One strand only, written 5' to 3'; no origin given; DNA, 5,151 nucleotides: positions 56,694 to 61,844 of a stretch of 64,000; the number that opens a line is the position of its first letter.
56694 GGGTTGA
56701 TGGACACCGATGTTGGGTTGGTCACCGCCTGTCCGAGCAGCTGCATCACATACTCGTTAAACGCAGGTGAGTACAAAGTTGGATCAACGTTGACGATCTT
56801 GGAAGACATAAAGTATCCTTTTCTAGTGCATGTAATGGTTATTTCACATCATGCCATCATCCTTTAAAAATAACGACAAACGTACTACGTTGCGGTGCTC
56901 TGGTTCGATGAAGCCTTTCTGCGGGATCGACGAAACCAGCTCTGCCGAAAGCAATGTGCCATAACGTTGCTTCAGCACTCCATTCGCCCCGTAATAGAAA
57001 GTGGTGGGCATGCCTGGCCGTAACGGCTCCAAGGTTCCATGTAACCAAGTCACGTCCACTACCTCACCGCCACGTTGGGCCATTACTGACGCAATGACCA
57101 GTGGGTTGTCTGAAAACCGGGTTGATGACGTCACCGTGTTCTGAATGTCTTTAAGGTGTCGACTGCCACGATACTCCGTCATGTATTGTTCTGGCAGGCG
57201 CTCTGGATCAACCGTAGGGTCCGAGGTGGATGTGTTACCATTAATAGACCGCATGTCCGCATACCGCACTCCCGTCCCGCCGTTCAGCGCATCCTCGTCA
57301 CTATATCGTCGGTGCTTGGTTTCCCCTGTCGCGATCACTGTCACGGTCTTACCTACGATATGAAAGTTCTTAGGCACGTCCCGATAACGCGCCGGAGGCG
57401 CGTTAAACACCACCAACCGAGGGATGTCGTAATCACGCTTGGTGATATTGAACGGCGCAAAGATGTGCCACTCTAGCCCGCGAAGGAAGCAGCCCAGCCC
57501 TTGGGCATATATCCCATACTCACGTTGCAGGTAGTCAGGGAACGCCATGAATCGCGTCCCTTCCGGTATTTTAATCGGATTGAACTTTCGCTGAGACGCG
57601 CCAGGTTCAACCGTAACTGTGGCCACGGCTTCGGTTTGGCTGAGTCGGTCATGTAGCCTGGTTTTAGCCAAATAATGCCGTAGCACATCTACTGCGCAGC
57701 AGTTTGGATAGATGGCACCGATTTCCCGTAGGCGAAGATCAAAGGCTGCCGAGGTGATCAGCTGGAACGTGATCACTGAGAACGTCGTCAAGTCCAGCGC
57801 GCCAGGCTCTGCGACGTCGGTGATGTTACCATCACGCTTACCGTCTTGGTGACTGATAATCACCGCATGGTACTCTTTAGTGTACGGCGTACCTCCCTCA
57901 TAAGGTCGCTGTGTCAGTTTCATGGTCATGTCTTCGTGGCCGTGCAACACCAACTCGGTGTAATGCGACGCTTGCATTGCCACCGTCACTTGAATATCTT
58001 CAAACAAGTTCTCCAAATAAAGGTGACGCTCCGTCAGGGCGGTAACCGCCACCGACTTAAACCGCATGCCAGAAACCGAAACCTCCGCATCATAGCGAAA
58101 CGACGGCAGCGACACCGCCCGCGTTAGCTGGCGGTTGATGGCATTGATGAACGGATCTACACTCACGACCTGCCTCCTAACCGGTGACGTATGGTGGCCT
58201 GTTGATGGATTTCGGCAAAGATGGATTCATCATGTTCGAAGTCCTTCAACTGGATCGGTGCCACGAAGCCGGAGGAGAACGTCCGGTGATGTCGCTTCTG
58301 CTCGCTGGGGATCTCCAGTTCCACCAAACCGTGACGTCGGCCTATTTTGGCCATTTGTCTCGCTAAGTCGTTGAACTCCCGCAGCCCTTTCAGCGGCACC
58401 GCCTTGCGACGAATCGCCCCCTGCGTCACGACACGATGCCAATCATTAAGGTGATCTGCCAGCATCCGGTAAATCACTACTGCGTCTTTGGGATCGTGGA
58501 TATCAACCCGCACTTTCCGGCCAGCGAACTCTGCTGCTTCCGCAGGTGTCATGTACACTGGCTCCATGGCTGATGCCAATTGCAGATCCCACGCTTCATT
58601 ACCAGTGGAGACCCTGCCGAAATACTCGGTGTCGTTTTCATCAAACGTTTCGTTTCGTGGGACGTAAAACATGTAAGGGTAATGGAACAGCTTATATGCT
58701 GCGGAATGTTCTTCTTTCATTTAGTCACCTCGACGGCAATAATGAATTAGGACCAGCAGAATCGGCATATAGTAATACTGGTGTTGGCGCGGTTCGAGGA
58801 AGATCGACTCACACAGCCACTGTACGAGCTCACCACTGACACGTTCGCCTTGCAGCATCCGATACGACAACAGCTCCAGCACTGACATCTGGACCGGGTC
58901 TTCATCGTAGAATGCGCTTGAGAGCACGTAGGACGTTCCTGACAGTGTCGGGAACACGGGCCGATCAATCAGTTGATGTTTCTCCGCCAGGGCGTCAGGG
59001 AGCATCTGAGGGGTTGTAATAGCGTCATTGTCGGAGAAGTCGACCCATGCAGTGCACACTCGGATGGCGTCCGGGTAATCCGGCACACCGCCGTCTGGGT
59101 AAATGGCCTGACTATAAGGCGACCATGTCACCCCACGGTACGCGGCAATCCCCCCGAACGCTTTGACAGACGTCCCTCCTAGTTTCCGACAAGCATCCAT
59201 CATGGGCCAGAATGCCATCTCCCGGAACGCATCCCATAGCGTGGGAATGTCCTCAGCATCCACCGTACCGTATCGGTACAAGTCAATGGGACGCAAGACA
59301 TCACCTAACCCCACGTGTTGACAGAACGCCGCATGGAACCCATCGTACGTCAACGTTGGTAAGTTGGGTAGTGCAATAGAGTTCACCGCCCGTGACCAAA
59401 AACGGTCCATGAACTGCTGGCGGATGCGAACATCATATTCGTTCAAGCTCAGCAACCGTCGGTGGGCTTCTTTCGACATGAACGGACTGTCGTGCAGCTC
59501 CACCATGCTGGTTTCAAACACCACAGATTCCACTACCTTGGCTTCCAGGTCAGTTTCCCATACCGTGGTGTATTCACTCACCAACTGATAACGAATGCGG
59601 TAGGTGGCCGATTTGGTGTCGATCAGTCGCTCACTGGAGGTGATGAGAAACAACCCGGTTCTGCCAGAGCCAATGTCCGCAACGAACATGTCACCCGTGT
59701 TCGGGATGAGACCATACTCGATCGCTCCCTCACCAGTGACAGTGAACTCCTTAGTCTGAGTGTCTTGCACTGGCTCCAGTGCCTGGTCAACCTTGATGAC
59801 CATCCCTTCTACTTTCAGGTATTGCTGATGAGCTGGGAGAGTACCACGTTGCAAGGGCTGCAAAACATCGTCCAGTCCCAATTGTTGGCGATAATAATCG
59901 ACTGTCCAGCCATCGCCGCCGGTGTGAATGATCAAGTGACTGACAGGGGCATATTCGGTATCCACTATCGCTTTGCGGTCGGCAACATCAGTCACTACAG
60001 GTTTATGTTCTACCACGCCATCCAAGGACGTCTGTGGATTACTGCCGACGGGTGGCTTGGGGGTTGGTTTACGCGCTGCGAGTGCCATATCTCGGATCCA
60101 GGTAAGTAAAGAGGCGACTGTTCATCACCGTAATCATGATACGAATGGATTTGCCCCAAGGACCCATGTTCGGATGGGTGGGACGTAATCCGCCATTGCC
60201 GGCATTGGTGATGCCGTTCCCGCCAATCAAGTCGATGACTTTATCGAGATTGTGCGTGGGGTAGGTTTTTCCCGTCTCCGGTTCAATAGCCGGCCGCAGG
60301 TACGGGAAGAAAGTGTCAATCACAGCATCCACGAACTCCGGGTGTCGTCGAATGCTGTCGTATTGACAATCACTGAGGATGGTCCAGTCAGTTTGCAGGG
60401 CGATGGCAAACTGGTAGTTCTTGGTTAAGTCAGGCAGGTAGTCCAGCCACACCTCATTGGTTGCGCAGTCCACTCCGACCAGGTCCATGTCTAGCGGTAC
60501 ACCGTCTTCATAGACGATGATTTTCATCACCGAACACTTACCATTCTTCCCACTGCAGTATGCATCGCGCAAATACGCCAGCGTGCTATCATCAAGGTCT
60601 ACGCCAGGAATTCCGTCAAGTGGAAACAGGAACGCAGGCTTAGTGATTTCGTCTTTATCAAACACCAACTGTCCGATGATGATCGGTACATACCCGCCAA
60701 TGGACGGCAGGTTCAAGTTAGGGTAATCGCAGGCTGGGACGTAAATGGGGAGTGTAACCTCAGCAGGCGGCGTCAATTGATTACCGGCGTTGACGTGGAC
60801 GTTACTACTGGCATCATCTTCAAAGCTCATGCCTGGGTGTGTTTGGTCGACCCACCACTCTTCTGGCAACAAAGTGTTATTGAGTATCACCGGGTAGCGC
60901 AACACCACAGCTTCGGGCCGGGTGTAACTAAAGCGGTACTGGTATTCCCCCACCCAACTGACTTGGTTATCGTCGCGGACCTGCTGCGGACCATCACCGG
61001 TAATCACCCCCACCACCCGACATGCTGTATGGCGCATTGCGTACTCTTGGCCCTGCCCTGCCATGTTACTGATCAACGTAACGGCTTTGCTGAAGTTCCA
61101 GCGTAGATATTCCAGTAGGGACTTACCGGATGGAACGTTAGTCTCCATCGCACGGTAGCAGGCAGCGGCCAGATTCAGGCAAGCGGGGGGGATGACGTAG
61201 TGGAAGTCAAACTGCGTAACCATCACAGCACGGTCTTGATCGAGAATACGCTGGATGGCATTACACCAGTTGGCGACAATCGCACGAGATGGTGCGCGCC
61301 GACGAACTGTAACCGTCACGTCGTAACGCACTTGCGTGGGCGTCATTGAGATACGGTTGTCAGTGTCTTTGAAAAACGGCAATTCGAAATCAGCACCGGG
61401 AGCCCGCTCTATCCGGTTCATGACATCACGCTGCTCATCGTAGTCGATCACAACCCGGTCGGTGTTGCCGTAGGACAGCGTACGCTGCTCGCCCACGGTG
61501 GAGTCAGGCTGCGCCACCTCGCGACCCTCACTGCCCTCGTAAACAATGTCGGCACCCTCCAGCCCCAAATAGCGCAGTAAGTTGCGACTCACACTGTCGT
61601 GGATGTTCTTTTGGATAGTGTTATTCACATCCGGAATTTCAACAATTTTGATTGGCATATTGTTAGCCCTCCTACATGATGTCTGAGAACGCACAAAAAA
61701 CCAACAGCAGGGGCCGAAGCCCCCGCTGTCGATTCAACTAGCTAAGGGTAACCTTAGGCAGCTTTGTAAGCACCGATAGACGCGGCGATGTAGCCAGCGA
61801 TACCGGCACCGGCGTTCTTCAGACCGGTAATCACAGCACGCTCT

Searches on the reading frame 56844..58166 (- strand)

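Call 83: search_protein_families(library=phrogs, proteins=[window:56844-58166:-], max_evalue=0.00001)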
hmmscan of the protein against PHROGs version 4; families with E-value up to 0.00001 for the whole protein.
window:56844-58166:- (440 aa): 1 family
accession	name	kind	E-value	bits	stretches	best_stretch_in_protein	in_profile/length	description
phrog_3245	-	unknown function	6.4e-107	359.1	1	1-437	1-447/452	-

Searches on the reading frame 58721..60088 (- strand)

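Call 83: search_protein_families(library=phrogs, proteins=[window:58721-60088:-], max_evalue=0.00001)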
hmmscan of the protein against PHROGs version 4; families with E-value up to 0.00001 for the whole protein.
window:58721-60088:- (455 aa): 1 family
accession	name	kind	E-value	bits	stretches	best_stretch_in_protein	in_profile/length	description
phrog_3013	-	head and packaging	1.6e-101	341.3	1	19-453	17-424/426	virion structural protein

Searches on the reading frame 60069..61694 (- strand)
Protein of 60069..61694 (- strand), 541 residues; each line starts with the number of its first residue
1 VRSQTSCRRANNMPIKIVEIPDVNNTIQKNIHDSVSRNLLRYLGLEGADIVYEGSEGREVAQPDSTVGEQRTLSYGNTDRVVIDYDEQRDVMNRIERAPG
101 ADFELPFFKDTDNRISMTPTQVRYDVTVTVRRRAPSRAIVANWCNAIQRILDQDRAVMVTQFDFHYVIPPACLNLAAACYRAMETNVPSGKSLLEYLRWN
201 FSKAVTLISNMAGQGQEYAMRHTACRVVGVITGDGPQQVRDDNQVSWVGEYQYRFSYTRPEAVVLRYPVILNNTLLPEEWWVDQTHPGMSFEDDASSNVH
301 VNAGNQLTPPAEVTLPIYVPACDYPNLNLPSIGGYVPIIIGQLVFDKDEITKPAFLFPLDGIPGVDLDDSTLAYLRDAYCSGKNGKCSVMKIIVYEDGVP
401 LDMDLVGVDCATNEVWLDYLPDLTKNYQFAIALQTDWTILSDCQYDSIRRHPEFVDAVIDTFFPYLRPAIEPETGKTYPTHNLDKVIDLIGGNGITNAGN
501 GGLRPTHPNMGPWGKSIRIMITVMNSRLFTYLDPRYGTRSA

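Call 83: search_protein_families(library=phrogs, proteins=[window:60069-61694:-], max_evalue=0.00001)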
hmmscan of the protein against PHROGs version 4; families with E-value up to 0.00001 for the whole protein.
window:60069-61694:- (541 aa): 1 family
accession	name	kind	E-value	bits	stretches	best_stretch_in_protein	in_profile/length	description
phrog_3289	-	unknown function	8.7e-96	322.5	1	13-468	1-459/526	-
